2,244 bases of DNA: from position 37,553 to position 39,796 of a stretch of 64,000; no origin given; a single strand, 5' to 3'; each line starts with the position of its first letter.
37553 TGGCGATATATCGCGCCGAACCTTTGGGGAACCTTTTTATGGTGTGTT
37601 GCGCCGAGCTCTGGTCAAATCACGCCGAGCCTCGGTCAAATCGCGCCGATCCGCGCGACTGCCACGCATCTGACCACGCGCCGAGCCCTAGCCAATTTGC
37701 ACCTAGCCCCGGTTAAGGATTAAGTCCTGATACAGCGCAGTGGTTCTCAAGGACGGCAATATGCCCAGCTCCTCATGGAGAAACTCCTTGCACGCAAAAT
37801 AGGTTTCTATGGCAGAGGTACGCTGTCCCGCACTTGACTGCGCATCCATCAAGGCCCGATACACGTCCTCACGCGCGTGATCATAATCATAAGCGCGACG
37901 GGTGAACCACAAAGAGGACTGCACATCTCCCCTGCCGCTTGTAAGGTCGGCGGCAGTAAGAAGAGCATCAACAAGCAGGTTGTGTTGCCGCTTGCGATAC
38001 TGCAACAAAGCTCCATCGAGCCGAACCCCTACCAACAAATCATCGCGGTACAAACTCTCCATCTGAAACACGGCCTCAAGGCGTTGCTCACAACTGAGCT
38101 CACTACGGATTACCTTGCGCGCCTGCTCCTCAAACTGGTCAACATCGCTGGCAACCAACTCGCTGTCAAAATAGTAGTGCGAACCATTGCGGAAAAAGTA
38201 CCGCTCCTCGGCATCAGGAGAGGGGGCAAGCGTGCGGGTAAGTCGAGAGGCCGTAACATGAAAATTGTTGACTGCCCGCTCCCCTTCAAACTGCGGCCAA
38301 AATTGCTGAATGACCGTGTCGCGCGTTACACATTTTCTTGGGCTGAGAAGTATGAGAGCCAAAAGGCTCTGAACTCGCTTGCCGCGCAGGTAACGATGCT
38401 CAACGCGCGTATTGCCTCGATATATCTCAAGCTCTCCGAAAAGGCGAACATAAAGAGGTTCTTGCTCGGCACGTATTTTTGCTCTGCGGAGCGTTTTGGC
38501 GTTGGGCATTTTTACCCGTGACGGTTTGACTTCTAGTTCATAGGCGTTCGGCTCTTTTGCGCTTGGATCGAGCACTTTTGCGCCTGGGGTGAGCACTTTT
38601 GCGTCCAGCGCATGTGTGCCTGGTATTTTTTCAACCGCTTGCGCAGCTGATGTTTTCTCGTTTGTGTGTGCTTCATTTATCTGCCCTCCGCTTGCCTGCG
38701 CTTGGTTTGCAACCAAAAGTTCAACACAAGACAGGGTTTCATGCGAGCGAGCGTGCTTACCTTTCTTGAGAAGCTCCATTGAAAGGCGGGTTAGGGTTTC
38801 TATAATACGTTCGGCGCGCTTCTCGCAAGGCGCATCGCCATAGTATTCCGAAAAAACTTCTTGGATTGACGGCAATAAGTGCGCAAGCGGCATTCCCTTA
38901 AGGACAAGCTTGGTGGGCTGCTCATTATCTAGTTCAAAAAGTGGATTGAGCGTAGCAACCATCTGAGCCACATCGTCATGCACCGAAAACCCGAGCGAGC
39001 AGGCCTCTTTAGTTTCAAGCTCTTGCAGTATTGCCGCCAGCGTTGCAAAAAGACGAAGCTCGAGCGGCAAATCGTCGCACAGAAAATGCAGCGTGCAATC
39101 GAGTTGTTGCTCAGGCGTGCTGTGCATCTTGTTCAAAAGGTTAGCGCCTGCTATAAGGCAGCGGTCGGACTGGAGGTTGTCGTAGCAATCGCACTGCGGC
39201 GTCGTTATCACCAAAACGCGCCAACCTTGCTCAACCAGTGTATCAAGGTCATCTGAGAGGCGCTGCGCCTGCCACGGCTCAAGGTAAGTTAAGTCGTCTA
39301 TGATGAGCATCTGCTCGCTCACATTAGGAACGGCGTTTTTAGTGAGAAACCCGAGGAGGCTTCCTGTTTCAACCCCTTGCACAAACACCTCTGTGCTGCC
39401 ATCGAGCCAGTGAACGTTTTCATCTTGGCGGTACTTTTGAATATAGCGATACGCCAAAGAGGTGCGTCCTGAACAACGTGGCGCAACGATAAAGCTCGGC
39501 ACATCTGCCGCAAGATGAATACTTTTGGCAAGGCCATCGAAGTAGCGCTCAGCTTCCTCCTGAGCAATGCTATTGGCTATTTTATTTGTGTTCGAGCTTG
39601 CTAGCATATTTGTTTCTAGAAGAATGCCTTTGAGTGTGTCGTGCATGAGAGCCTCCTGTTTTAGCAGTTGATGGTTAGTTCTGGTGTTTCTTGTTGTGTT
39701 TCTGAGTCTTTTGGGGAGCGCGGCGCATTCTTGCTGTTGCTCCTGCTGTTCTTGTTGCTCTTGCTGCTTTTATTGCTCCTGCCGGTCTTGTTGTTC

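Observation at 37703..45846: Surface-appendage operon ending in an inverted-architecture BTAD regulator, with no sortase, integrase or T4SS in the window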

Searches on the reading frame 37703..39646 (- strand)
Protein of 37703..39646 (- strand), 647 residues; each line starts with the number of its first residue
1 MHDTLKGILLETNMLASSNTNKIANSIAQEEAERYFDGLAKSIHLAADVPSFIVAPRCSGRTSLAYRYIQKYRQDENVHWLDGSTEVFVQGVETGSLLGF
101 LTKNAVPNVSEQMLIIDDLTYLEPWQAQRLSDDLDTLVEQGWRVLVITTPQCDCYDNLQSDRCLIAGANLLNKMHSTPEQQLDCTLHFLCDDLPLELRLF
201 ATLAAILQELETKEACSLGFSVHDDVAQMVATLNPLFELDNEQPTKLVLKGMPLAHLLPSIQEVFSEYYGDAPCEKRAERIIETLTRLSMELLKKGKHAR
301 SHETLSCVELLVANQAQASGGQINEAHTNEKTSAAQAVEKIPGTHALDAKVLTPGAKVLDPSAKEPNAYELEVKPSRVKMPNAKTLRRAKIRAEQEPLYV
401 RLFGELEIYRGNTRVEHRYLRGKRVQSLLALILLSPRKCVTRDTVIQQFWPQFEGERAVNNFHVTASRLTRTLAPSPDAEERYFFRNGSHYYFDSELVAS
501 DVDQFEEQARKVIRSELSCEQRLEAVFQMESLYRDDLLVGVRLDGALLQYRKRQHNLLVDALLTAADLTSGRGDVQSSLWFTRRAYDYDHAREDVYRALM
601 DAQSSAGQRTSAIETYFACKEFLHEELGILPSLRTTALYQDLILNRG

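Call 4: search_protein_families(library=pfam, proteins=[window:37703-39646:-], max_evalue=0.01)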
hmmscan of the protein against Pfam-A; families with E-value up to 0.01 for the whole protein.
window:37703-39646:- (647 aa): 1 family
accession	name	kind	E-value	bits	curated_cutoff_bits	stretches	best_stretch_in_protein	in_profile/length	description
PF03704.23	BTAD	-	4.5e-14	53.5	22.1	1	501-642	2-145/146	Bacterial transcriptional activator domain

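Call 5: search_protein_families(library=ncbifam, proteins=[window:37703-39646:-], max_evalue=0.01)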
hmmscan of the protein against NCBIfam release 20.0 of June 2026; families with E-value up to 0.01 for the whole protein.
window:37703-39646:- (647 aa): 1 family
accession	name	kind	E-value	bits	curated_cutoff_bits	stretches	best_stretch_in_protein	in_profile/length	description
NF041231.1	BagI_FevR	exception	0.00068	19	500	1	420-643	10-233/315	AfsR/SARP family transcriptional regulator BagI/FevR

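Call 12: find_homologous_proteins(query=window:37703-39646:-)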
Query window:37703-39646:- (647 aa): 26 proteins with E <= 0.001 among 8000 candidates.
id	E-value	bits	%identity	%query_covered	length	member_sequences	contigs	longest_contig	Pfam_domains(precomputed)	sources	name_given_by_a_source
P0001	0.0e+0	1369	95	100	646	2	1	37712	PF03704.24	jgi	jgi:DNA-binding SARP family transcriptional activator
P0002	2.7e-230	784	57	100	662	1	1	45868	PF03704.24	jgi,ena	-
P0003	1.1e-226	772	56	100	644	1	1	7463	PF03704.24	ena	-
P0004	4.1e-224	764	55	98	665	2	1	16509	PF03704.24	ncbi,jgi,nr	ncbi:MAG: hypothetical protein FWD43_00930 [Coriobacteriia bacterium]|nr:hypothetical protein [Corio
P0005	1.6e-209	715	54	98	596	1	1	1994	PF03704.24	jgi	-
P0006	2.7e-93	332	34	94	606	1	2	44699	PF03704.24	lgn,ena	-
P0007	1.9e-85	306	33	92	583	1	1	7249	PF03704.24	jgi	jgi:DNA-binding SARP family transcriptional activator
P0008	5.5e-14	70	30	38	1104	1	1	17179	PF03704.24,PF13401.13,PF07719.24,PF13191.13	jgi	jgi:DNA-binding SARP family transcriptional activator/predicted ATPase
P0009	2.0e-10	58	30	39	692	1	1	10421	PF03704.24,PF24883.3,PF05729.19,PF13401.13,PF13191.13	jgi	-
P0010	4.6e-10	57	28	37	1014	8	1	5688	PF03704.24,PF17874.8,PF00515.35,PF13424.13,PF13176.13,PF13401.13,PF07719.24,PF00931.29,PF13374.13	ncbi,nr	ncbi:MAG: tetratricopeptide repeat protein [Anaerolineales bacterium]|nr:tetratricopeptide repeat pr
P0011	4.7e-9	53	27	33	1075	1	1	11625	PF10602.16,PF03704.24,PF25873.1,PF17874.8,PF00515.35,PF13424.13,PF13176.13,PF14938.13,PF13181.13,PF07719.24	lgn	-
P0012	8.8e-9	52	27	38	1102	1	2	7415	PF03704.24,PF25872.1,PF13176.13,PF24885.2,PF13401.13,PF13428.13,PF01637.25,PF00931.29,PF13191.13,PF13374.13,PF14559.13,PF17874.8,PF00515.35,PF05729.19,PF13424.13,PF13432.13,PF13181.13,PF07719.24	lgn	-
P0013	4.6e-7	47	27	39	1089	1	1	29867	PF03704.24,PF25872.1,PF13424.13,PF13401.13,PF20703.4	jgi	jgi:predicted ATPase/DNA-binding SARP family transcriptional activator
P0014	9.5e-7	46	25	39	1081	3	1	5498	PF03704.24,PF00515.35,PF25872.1,PF13424.13,PF01637.25,PF13181.13,PF07719.24,PF13191.13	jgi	jgi:predicted ATPase/DNA-binding SARP family transcriptional activator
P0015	1.5e-6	45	26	39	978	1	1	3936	PF03704.24,PF25872.1,PF13401.13,PF20703.4,PF00931.29,PF13191.13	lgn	-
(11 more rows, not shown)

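Call 13: find_encoding_contigs(protein=P0002, flank=10000, max_places=2)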
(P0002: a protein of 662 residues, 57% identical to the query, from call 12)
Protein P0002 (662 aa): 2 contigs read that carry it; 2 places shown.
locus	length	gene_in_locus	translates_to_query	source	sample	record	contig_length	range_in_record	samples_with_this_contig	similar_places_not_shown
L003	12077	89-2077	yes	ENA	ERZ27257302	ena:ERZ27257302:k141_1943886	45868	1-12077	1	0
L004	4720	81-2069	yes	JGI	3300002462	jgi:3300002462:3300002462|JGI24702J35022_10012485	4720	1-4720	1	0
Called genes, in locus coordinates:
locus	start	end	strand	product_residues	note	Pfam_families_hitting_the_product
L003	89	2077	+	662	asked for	PF03704:BTAD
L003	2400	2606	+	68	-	PF00403:HMA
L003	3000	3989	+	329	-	PF00497:SBP_bac_3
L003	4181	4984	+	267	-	PF00497:SBP_bac_3, PF10613:Lig_chan-Glu_bd (weak)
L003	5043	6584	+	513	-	PF00528:BPD_transp_1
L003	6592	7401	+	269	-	PF09818:ABC_ATPase (faint), PF00005:ABC_tran, PF13304:AAA_21 (faint), PF02463:SMC_N (weak)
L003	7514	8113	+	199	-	PF02482:Ribosomal_S30AE, PF16321:Ribosom_S30AE_C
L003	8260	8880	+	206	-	PF04977:DivIC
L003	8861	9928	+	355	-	PF02541:Ppx-GppA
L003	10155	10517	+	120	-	-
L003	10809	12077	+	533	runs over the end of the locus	PF05222:AlaDh_PNT_N, PF01262:AlaDh_PNT_C, PF12769:PNTB_4TM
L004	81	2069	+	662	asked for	PF03704:BTAD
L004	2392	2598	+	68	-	PF00403:HMA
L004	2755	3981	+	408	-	PF00497:SBP_bac_3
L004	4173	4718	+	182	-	?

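Call 14: find_encoding_contigs(protein=P0006, flank=10000, max_places=2)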
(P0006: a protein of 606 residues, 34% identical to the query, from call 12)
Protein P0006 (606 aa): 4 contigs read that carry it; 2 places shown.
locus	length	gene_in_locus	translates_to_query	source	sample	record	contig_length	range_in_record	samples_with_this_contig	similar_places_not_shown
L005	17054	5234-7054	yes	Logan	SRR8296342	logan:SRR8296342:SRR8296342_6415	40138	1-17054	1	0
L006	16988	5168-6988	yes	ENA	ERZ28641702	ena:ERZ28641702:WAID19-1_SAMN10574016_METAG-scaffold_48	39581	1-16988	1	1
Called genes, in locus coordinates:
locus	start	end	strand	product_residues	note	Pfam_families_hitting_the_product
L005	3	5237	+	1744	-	?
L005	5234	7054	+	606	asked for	PF03704:BTAD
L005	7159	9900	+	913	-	PF07517:SecA_DEAD, PF01043:SecA_PP_bind, PF21090:P-loop_SecA, PF07516:SecA_SW, PF02810:SEC-C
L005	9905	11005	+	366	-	PF03462:PCRF, PF00472:RF-1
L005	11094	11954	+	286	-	PF00456:Transketolase_N, PF13292:DXP_synthase_N (faint), PF00676:E1_dh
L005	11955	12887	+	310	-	PF02779:Transket_pyr, PF02780:Transketolase_C, PF22613:Transketolase_C_1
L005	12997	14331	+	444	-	PF00005:ABC_tran, PF02463:SMC_N (faint), PF13304:AAA_21 (faint)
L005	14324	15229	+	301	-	PF18075:FtsX_ECD, PF02687:FtsX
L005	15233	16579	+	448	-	PF13180:PDZ_2, PF17820:PDZ_6, PF03572:Peptidase_S41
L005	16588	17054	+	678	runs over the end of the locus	PF08206:OB_RNB (weak), PF17876:CSD2, PF00773:RNB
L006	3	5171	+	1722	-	?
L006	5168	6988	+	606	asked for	PF03704:BTAD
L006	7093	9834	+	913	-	PF07517:SecA_DEAD, PF01043:SecA_PP_bind, PF21090:P-loop_SecA, PF07516:SecA_SW, PF02810:SEC-C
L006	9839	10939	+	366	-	PF03462:PCRF, PF00472:RF-1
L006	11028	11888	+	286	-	PF00456:Transketolase_N, PF13292:DXP_synthase_N (faint), PF00676:E1_dh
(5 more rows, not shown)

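Call 15: find_encoding_contigs(protein=P0004, flank=10000, max_places=2)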
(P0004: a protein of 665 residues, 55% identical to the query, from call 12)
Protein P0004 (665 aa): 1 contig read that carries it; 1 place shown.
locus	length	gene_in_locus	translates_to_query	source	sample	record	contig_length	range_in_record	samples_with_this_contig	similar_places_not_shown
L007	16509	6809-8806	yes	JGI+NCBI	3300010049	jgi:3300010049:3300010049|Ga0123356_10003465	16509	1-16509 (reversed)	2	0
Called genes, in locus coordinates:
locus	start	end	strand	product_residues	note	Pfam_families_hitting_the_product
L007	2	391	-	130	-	PF02541:Ppx-GppA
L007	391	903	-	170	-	PF04977:DivIC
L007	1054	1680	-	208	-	PF02482:Ribosomal_S30AE, PF16321:Ribosom_S30AE_C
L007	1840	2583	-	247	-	PF02463:SMC_N, PF09818:ABC_ATPase (faint), PF00005:ABC_tran, PF13304:AAA_21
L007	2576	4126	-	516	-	PF00528:BPD_transp_1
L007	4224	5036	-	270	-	PF00497:SBP_bac_3, PF10613:Lig_chan-Glu_bd (weak), PF12974:Phosphonate-bd (faint)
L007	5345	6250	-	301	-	PF00497:SBP_bac_3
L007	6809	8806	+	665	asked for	PF03704:BTAD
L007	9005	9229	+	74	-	-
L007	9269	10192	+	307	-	-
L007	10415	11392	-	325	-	PF01471:PG_binding_1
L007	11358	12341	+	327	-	PF04204:HTS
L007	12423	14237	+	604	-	-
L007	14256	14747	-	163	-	PF16697:Yop-YscD_cpl, PF00498:FHA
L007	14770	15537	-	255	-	PF01571:GCV_T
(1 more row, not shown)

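Call 30: search_protein_families(library=pfam, proteins=[P0002, P0006], max_evalue=0.01)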
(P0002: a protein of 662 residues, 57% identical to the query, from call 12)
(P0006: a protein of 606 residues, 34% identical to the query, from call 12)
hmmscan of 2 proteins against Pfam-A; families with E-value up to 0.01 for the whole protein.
P0002 (662 aa): 1 family
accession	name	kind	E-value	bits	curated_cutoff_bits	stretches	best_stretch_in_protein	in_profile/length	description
PF03704.23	BTAD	-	1.3e-15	58.4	22.1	1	515-657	1-145/146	Bacterial transcriptional activator domain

P0006 (606 aa): 2 families
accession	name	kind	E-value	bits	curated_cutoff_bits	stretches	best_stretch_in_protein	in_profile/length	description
PF03704.23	BTAD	-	3.2e-17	63.7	22.1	1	459-601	1-145/146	Bacterial transcriptional activator domain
PF00486.34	Trans_reg_C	-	7.7e-05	23.1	26.2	1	383-444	8-68/77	Transcriptional regulatory protein, C terminal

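Call 72: search_solved_structures(query=window:37703-39646:-, max_evalue=0.01)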
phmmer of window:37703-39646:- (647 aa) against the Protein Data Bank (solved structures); distinct sequences matched with E-value up to 0.01: 1.
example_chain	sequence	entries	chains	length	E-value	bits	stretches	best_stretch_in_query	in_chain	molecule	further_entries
8hvr_I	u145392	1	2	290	0.0066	18.1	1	384-638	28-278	Regulatory protein AfsR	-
